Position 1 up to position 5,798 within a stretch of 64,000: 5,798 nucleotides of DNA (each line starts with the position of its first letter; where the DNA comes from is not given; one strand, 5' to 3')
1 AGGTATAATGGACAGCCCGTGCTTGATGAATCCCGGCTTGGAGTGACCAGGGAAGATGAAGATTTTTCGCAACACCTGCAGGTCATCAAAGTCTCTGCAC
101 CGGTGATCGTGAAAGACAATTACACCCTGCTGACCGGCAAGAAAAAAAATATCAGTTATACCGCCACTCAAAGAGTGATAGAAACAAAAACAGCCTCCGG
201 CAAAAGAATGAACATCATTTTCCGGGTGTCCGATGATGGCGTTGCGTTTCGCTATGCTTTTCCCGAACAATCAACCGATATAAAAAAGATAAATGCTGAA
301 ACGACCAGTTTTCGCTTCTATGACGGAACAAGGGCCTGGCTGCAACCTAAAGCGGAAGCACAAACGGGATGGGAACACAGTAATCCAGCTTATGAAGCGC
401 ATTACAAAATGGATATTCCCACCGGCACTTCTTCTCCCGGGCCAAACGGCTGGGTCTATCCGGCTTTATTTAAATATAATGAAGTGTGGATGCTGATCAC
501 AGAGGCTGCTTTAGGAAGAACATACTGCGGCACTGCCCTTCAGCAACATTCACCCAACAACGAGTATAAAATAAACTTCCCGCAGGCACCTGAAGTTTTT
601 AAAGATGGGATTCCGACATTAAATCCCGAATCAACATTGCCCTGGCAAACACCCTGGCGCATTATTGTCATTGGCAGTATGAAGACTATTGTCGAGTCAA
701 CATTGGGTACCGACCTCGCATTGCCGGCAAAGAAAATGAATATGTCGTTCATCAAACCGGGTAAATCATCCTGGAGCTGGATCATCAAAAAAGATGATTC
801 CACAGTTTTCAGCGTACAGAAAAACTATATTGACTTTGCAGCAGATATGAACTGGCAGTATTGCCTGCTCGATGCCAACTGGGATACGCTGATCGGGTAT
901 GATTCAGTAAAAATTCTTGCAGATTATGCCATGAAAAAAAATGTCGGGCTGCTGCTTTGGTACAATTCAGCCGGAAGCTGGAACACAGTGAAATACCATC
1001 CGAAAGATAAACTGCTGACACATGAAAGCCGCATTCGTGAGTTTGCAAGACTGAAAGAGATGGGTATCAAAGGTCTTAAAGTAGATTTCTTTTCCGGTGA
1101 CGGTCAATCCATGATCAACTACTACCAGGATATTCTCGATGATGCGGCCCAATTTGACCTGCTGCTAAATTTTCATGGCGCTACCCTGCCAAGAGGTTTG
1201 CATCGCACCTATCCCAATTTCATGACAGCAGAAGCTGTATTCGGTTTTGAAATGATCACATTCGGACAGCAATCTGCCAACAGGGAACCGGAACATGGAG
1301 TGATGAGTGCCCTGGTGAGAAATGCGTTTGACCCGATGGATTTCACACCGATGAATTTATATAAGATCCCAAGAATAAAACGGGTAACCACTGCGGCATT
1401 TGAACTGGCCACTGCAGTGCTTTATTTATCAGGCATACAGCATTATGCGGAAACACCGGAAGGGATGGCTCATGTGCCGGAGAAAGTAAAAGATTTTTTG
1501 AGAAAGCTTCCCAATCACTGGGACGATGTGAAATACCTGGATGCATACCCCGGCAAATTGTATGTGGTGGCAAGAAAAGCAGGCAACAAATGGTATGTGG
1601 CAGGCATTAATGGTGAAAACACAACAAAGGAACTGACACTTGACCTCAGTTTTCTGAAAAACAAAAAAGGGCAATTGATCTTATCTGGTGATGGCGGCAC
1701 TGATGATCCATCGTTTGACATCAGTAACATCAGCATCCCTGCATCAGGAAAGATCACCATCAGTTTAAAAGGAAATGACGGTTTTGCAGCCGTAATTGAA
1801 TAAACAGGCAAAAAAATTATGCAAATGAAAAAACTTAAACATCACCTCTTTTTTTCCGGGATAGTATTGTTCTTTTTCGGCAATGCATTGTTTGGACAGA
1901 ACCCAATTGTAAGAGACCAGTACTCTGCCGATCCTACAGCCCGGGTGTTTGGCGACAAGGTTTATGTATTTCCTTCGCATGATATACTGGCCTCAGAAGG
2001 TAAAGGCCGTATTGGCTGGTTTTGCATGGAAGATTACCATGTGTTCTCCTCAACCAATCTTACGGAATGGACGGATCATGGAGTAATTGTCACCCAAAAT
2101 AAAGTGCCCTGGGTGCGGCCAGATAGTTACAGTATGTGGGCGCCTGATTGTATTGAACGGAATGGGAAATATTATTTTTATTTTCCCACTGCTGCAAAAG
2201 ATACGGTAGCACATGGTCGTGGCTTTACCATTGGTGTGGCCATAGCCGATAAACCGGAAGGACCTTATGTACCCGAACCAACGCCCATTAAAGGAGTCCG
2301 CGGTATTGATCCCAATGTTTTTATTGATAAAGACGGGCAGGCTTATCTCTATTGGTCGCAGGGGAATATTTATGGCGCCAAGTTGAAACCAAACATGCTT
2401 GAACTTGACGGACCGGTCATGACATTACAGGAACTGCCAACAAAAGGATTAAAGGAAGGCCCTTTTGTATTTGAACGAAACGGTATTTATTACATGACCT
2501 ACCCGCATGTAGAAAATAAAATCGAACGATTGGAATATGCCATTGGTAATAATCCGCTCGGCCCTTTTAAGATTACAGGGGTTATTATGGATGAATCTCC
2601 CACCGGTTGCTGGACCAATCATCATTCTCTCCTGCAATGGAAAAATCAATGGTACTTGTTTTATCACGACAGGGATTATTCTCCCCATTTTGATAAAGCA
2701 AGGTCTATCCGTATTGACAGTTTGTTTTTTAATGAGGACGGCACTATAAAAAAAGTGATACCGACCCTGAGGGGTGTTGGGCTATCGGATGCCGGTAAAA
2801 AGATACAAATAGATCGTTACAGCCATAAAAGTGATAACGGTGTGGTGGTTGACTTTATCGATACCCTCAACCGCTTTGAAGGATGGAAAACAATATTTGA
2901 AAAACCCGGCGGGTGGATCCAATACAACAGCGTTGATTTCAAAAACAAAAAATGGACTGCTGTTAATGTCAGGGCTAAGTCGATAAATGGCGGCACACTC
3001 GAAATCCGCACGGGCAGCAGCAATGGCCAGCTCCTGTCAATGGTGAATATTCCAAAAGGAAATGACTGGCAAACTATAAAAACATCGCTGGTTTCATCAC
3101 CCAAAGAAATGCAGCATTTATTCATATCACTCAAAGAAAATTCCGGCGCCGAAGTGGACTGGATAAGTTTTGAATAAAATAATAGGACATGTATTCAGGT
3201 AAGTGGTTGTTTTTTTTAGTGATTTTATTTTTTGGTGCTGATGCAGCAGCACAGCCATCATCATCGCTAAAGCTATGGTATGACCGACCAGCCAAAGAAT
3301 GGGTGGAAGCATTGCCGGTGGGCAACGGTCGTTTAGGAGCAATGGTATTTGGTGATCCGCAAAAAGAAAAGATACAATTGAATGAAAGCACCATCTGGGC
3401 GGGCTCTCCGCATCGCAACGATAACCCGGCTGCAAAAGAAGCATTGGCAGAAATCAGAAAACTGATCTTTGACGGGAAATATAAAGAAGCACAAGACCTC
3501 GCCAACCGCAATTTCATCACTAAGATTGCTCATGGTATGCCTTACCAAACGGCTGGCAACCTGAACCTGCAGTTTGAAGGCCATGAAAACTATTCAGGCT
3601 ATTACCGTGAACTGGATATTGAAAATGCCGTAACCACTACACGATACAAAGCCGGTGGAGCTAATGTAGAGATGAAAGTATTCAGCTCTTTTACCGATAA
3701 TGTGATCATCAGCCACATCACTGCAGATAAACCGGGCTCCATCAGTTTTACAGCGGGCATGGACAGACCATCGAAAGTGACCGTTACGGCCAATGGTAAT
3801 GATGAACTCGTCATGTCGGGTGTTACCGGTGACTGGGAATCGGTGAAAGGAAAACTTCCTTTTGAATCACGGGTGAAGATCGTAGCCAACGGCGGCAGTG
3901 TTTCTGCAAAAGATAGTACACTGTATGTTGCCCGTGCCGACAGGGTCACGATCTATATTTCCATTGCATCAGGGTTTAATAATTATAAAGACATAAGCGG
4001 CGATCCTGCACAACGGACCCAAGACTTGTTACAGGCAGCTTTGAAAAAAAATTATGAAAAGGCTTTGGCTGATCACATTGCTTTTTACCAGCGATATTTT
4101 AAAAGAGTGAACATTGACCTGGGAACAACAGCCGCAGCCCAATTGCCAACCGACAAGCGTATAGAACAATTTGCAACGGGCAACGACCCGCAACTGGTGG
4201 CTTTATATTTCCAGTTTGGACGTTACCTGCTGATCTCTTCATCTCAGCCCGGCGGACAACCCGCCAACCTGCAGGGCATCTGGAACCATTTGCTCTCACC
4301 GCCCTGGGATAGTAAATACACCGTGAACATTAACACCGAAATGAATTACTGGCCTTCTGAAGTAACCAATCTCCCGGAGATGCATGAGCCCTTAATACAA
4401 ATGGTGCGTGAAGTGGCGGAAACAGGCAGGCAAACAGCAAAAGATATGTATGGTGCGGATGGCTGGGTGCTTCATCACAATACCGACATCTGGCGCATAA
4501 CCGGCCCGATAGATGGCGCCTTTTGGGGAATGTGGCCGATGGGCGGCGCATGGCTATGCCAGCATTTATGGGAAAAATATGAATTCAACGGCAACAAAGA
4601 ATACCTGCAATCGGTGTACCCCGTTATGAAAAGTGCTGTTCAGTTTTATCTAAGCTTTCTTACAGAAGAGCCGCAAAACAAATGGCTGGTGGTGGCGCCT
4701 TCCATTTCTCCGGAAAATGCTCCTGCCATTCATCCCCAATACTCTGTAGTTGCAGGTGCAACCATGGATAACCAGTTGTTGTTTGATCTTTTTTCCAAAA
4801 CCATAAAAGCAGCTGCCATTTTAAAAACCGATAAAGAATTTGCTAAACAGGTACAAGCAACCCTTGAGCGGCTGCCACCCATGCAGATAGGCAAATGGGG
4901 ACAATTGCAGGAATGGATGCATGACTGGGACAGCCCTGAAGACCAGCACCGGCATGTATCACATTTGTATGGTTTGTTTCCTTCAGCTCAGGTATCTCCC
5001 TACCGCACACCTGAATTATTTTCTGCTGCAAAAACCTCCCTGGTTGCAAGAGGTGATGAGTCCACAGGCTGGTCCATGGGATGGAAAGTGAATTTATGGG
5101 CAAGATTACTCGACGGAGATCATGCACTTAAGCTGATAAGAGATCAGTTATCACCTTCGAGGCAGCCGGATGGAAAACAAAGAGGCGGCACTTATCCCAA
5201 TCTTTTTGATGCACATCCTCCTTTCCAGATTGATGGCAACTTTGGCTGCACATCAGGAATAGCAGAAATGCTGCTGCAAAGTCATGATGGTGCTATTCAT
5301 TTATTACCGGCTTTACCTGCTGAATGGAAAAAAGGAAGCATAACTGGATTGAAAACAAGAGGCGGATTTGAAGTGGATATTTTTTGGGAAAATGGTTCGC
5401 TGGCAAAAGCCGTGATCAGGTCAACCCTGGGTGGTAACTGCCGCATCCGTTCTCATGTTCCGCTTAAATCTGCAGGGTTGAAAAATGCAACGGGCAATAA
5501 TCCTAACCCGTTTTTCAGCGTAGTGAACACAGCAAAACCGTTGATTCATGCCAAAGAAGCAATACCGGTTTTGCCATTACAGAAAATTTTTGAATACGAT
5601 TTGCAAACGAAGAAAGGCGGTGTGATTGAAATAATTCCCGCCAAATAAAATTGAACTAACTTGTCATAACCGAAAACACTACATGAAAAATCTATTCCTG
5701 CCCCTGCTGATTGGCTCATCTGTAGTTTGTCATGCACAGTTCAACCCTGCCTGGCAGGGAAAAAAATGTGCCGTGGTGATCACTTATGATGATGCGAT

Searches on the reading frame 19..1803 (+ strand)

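Call 7: search_protein_families(library=pfam, proteins=[window:19-1803:+])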
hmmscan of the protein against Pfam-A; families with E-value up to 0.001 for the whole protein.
window:19-1803:+ (594 aa): 3 families
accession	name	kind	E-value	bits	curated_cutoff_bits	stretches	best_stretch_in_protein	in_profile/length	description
PF10566.15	Glyco_hydro_97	-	5.5e-58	197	32.5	1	242-498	2-275/275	Glycoside hydrolase 97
PF14508.12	GH97_N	-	4.1e-45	154.5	25.3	1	1-236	30-229/229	Glycosyl-hydrolase 97 N-terminal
PF14509.12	GH97_C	-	4e-20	72.3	25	1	501-593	2-96/97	Glycosyl-hydrolase 97 C-terminal, oligomerisation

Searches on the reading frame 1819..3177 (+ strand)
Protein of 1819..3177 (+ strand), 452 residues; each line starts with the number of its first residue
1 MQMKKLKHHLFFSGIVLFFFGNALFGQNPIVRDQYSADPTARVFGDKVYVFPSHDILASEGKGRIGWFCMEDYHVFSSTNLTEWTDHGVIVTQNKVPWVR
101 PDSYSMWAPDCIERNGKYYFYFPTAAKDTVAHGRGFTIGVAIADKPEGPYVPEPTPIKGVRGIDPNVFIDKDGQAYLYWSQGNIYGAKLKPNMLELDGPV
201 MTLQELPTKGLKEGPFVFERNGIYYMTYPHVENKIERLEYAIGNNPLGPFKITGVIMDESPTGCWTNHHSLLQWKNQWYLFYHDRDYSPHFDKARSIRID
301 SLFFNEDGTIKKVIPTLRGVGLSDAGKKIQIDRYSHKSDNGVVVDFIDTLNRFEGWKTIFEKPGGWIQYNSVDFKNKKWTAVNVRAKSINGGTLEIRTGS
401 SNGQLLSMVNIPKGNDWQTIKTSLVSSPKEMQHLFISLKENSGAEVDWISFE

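Call 7: search_protein_families(library=pfam, proteins=[window:1819-3177:+])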
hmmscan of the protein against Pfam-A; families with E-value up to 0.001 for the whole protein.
window:1819-3177:+ (452 aa): 2 families
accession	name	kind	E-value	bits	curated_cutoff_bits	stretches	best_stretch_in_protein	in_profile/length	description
PF04616.20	Glyco_hydro_43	-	3.6e-49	168.1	32.2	1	27-310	2-288/288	Glycosyl hydrolases family 43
PF03422.21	CBM_6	-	1.7e-12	48.2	28.9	1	359-452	26-124/125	Carbohydrate binding module (family 6)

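Call 45: find_encoding_contigs(protein=window:1819-3177:+, flank=10000, max_places=3)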
Protein window:1819-3177:+ (452 aa): 1 contig read that carries it; 1 place shown.
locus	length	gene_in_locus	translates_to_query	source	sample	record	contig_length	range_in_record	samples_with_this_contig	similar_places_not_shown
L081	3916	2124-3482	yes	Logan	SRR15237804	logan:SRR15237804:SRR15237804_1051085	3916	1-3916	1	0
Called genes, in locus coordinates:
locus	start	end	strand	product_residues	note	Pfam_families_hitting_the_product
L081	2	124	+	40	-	?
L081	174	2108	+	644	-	PF14508:GH97_N, PF10566:Glyco_hydro_97, PF14509:GH97_C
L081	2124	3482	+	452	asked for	PF04616:Glyco_hydro_43, PF03422:CBM_6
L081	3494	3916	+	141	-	?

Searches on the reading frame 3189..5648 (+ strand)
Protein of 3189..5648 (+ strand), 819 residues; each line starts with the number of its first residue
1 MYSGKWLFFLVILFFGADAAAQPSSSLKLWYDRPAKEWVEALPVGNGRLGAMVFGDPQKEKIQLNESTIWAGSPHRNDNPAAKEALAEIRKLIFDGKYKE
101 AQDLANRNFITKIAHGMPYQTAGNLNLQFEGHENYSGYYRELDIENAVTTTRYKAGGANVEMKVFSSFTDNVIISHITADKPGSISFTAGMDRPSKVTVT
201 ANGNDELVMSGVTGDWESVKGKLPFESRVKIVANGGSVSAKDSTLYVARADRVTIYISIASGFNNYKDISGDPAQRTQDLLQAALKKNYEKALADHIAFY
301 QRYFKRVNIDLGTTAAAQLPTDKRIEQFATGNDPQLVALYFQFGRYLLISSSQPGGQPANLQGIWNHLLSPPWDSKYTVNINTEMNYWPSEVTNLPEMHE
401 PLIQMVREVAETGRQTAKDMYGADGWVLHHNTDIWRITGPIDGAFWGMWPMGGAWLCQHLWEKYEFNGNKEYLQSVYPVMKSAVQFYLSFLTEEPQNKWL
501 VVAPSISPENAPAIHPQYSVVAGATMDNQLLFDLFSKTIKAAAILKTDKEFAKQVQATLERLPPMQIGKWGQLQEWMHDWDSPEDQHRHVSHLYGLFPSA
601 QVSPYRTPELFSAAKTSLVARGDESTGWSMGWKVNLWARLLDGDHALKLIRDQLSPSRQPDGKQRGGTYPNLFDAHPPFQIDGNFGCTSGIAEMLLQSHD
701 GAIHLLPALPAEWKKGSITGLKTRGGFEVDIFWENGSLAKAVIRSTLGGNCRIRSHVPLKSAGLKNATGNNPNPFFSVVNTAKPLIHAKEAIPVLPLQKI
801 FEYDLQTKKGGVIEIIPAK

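Call 7: search_protein_families(library=pfam, proteins=[window:3189-5648:+])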
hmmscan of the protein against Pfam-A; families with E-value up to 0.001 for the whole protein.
window:3189-5648:+ (819 aa): 3 families
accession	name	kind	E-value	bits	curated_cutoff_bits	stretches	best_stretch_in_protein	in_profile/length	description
PF22124.2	Glyco_hydro_95_cat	-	3.7e-189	629.3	27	1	288-695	1-408/408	Glycosyl hydrolase family 95 catalytic domain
PF14498.12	Glyco_hyd_65N_2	-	8.9e-74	248.9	27.7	1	29-265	1-233/234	Glycosyl hydrolase family 65, N-terminal domain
PF21307.2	Glyco_hydro_95_C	-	2.4e-23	82.9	27.6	1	697-760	1-64/94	Glycoside hydrolase family 95, C-terminal domain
